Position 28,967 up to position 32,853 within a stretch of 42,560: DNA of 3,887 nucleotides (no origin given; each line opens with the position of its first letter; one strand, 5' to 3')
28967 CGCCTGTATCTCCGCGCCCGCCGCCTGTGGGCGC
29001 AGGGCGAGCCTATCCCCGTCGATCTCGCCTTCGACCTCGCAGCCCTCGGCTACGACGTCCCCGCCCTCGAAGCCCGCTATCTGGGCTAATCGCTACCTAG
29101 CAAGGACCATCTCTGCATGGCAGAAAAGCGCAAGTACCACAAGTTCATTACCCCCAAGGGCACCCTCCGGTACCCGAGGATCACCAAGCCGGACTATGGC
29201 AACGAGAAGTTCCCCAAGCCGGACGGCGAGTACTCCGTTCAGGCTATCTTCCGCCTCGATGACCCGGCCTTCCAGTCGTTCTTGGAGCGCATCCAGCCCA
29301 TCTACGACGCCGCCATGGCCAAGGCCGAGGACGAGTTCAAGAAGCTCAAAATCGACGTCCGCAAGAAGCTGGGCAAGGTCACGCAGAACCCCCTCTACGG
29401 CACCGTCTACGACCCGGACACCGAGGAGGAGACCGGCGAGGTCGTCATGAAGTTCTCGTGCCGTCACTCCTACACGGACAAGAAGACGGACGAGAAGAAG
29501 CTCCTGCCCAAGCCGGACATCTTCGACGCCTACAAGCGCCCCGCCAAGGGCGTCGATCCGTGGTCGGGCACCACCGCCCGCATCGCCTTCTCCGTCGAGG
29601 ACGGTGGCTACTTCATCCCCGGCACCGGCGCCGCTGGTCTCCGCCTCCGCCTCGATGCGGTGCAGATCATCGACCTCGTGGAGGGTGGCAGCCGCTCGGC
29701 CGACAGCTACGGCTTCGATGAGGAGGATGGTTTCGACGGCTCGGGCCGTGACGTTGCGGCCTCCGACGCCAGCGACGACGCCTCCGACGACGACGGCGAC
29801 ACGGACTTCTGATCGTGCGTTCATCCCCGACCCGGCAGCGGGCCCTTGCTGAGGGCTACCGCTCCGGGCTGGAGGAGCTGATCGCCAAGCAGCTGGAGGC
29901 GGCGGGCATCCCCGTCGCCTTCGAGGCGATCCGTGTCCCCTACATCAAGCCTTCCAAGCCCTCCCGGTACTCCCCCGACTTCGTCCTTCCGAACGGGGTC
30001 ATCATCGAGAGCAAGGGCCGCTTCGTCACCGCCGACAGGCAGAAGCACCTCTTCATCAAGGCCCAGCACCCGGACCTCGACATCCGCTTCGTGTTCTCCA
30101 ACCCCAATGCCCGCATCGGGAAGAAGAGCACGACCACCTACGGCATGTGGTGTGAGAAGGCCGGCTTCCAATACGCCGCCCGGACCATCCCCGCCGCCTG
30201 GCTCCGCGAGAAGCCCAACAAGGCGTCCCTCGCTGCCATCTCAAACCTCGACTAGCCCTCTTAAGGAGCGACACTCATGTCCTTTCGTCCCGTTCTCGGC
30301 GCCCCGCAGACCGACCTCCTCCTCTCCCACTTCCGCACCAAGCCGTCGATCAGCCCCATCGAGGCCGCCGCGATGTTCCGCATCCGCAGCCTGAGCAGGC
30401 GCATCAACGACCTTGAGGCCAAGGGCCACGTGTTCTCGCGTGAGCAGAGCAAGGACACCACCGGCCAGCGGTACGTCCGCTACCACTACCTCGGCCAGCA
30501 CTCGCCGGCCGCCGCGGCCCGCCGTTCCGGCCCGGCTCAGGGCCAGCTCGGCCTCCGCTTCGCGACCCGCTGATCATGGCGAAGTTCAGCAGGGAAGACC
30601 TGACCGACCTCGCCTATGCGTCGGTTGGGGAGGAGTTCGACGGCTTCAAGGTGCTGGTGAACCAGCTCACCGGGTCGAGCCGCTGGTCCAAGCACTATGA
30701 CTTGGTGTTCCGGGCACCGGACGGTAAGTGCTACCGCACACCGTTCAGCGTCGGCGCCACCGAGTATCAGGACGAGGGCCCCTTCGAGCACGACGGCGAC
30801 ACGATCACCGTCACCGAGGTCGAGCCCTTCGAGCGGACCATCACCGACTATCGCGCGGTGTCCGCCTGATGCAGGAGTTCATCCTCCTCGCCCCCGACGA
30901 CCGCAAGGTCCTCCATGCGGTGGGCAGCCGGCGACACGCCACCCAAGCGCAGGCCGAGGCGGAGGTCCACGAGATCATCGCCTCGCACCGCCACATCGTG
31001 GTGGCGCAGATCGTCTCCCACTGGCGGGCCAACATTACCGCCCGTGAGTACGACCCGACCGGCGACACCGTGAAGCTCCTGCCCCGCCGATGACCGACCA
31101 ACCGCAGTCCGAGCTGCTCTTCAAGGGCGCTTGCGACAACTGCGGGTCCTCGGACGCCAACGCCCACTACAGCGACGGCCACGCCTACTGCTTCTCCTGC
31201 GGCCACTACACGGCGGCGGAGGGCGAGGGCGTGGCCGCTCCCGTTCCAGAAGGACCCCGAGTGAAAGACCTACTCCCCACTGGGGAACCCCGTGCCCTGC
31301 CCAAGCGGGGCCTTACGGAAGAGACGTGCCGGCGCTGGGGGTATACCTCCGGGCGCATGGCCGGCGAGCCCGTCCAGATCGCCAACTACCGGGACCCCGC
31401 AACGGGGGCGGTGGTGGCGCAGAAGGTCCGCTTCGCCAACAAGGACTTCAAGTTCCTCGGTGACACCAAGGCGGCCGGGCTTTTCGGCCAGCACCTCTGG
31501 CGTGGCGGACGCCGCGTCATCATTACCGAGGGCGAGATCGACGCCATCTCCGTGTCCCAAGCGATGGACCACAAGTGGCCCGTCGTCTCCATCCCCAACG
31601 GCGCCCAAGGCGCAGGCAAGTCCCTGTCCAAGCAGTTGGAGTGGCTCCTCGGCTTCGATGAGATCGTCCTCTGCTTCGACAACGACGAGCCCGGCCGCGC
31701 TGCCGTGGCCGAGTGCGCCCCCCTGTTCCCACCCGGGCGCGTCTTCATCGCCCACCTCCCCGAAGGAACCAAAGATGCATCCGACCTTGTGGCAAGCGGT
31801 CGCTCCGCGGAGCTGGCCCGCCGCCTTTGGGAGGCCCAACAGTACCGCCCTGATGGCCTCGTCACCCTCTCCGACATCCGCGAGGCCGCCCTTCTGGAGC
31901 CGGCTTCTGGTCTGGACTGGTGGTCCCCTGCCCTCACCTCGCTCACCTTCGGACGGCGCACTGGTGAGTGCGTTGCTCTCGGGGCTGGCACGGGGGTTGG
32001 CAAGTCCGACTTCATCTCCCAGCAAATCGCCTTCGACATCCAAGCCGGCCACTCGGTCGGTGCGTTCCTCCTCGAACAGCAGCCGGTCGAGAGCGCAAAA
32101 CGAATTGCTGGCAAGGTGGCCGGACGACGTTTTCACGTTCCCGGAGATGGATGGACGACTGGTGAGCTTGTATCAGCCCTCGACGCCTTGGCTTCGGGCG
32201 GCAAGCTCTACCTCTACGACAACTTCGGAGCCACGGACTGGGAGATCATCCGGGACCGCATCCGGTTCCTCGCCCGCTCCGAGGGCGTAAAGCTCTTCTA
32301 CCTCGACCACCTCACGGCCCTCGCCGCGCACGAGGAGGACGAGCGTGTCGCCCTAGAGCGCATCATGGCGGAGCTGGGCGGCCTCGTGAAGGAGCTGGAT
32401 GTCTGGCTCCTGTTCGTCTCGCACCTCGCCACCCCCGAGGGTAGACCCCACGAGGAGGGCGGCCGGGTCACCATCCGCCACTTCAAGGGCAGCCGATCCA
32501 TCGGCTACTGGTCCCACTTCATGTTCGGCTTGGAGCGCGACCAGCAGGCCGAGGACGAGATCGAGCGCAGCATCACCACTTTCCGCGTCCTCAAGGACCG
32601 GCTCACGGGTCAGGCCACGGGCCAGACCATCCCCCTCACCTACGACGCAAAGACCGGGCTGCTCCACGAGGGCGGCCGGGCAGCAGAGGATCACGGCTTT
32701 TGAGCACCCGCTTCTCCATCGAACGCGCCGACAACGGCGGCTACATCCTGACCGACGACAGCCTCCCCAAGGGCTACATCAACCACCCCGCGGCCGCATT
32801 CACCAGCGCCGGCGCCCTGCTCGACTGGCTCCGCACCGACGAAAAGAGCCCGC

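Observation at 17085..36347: Stop-codon-anchored intergenic motif family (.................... / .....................), at least 11 copies, all + strand, early and middle regions only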

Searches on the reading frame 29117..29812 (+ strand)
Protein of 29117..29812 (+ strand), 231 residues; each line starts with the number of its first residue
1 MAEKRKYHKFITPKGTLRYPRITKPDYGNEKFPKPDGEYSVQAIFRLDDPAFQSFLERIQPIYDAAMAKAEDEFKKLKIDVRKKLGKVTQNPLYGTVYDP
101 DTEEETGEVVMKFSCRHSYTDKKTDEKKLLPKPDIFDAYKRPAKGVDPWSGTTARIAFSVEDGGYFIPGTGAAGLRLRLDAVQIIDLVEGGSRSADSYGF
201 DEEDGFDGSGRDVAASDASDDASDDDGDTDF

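Call 5: search_protein_families(library=pfam, proteins=[window:29117-29812:+])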
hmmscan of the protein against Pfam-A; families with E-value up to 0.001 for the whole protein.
window:29117-29812:+ (231 aa): 1 family
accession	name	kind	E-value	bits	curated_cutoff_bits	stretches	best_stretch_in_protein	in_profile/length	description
PF21265.3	SBB_T7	-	2e-21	76.7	27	1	18-187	6-169/169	Single-stranded DNA-binding protein, Bacteriophage T7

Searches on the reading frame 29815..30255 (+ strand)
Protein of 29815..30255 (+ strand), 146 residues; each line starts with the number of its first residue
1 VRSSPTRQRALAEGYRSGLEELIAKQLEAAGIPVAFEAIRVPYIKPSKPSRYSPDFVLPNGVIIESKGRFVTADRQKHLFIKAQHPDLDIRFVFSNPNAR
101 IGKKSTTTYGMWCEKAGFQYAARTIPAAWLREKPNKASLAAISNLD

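Call 80: search_protein_families(library=pfam, proteins=[window:29815-30255:+], max_evalue=0.01)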
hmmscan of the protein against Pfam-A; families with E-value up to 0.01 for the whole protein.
window:29815-30255:+ (146 aa): 1 family
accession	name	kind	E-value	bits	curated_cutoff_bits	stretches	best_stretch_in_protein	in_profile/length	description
PF05367.17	Phage_endo_I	-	5.6e-56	188.8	29.1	1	11-143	11-143/149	Phage endonuclease I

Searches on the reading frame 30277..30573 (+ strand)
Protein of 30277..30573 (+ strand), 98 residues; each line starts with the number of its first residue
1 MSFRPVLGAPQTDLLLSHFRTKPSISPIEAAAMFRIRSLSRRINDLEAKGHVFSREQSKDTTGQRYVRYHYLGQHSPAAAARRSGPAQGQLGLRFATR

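Call 80: search_protein_families(library=pfam, proteins=[window:30277-30573:+], max_evalue=0.01)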
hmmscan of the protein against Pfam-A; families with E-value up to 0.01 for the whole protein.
window:30277-30573:+ (98 aa): 1 family
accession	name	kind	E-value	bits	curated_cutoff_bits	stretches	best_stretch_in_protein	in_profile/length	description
PF14090.12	HTH_39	-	5e-11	42.7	21.3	1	11-69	2-65/70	Winged helix-turn-helix domain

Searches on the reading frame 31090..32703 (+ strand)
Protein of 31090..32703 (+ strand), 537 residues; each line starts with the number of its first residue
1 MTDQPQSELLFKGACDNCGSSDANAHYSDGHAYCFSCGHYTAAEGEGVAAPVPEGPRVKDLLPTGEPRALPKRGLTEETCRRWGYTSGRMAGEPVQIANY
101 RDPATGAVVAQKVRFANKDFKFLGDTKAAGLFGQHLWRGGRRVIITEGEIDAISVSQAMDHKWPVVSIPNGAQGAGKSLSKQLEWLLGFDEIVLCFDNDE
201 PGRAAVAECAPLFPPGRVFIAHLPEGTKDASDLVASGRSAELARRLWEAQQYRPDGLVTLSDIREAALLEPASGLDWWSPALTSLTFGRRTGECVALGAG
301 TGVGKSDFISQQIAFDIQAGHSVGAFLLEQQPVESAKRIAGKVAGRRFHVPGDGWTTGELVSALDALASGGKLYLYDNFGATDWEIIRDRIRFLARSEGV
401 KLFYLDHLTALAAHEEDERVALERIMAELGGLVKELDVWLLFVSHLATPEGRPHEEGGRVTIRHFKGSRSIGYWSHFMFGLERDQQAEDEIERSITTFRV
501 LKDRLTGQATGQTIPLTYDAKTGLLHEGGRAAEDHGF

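Call 5: search_protein_families(library=pfam, proteins=[window:31090-32703:+])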
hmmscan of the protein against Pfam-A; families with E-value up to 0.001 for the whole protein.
window:31090-32703:+ (537 aa): 6 families
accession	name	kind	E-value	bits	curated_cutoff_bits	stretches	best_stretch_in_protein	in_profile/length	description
PF21268.3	Helic-prim_T7_N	-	4.5e-20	72.1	27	1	65-124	1-59/59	Bacteriophage T7 DNA helicase/primase, N-terminal a+b fold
PF13155.12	Toprim_2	-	2.8e-11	44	22.1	1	144-233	1-87/88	Toprim-like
PF03796.21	DnaB_C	-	1.8e-08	34.5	27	1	282-505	9-236/255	DnaB-like helicase C terminal domain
PF01751.28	Toprim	-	1.3e-05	25.7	23.1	1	143-222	2-95/96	Toprim domain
PF13481.12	AAA_25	-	6.3e-05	23.1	27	1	276-447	16-191/195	AAA domain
PF13662.12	Toprim_4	-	0.0002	21.9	25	1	142-211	2-72/85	Toprim domain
